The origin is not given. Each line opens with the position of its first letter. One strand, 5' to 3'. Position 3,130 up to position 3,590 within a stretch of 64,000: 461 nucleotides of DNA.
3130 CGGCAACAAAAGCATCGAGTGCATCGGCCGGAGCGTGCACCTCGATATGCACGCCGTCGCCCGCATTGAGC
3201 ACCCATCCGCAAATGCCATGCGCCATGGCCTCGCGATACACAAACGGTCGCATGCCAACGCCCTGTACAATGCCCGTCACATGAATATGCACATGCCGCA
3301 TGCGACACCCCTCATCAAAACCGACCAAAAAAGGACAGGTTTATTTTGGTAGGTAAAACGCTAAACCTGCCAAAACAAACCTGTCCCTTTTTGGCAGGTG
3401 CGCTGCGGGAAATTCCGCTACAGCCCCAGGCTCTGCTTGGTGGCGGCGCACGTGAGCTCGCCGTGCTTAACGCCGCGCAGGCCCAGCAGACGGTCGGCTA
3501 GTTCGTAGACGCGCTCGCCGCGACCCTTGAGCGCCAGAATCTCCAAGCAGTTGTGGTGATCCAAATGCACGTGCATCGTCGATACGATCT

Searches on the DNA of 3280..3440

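Call 46: search_rna_families(source=window, start=3280, end=3440, threshold=evalue, max_evalue=10, show_alignments=2)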
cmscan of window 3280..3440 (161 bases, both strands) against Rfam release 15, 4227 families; matches with E-value up to 10: 44.
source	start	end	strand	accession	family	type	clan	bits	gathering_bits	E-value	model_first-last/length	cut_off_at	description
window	3318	3399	-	RF04154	mir-1277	Gene; miRNA;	-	44.6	81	5.7e-08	1-78/78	no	mir-1277 microRNA precursor family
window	3326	3394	-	RF03469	mir-1179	Gene; miRNA;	-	32.6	80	2.4e-05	1-82/82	no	mir-1179 microRNA precursor family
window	3318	3401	-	RF00979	mir-553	Gene; miRNA;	-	30.6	82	0.00018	1-62/62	no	mir-553 microRNA precursor family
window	3319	3400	-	RF04134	MIR7504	Gene; miRNA;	-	29.8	83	0.00084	1-124/124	no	MIR7504 microRNA precursor family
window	3322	3397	-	RF03743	MIR7696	Gene; miRNA;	-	28.3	83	0.00085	1-88/88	no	MIR7696 microRNA precursor family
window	3319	3400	+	RF00979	mir-553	Gene; miRNA;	-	28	82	0.00091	1-62/62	no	mir-553 microRNA precursor family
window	3320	3399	-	RF03366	mir-3122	Gene; miRNA;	-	28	92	0.0016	1-73/73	no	mir-3122 microRNA precursor family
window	3321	3398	+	RF00445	MIR399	Gene; miRNA;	-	27.6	57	0.00012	1-117/117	no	mir-399 microRNA precursor family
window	3334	3385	+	RF03366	mir-3122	Gene; miRNA;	-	25.9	92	0.0053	1-73/73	no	mir-3122 microRNA precursor family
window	3335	3384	-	RF03722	MIR4378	Gene; miRNA;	-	25.6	90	0.0061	1-91/91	no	MIR4378 microRNA precursor family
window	3317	3401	-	RF00649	mir-128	Gene; miRNA;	-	24.1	49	0.0006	1-83/83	no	mir-128 microRNA precursor family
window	3323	3394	-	RF04118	MIR9481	Gene; miRNA;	-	23.1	130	0.0061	1-135/135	no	MIR9481 microRNA precursor family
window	3328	3391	-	RF03643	mir-2056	Gene; miRNA;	-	23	100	0.013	1-74/74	no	mir-2056 microRNA precursor family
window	3319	3400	-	RF04144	MIR9783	Gene; miRNA;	-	22.6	100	0.016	1-95/95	no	MIR9783 microRNA precursor family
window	3318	3401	+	RF04144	MIR9783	Gene; miRNA;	-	22.4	100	0.018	1-95/95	no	MIR9783 microRNA precursor family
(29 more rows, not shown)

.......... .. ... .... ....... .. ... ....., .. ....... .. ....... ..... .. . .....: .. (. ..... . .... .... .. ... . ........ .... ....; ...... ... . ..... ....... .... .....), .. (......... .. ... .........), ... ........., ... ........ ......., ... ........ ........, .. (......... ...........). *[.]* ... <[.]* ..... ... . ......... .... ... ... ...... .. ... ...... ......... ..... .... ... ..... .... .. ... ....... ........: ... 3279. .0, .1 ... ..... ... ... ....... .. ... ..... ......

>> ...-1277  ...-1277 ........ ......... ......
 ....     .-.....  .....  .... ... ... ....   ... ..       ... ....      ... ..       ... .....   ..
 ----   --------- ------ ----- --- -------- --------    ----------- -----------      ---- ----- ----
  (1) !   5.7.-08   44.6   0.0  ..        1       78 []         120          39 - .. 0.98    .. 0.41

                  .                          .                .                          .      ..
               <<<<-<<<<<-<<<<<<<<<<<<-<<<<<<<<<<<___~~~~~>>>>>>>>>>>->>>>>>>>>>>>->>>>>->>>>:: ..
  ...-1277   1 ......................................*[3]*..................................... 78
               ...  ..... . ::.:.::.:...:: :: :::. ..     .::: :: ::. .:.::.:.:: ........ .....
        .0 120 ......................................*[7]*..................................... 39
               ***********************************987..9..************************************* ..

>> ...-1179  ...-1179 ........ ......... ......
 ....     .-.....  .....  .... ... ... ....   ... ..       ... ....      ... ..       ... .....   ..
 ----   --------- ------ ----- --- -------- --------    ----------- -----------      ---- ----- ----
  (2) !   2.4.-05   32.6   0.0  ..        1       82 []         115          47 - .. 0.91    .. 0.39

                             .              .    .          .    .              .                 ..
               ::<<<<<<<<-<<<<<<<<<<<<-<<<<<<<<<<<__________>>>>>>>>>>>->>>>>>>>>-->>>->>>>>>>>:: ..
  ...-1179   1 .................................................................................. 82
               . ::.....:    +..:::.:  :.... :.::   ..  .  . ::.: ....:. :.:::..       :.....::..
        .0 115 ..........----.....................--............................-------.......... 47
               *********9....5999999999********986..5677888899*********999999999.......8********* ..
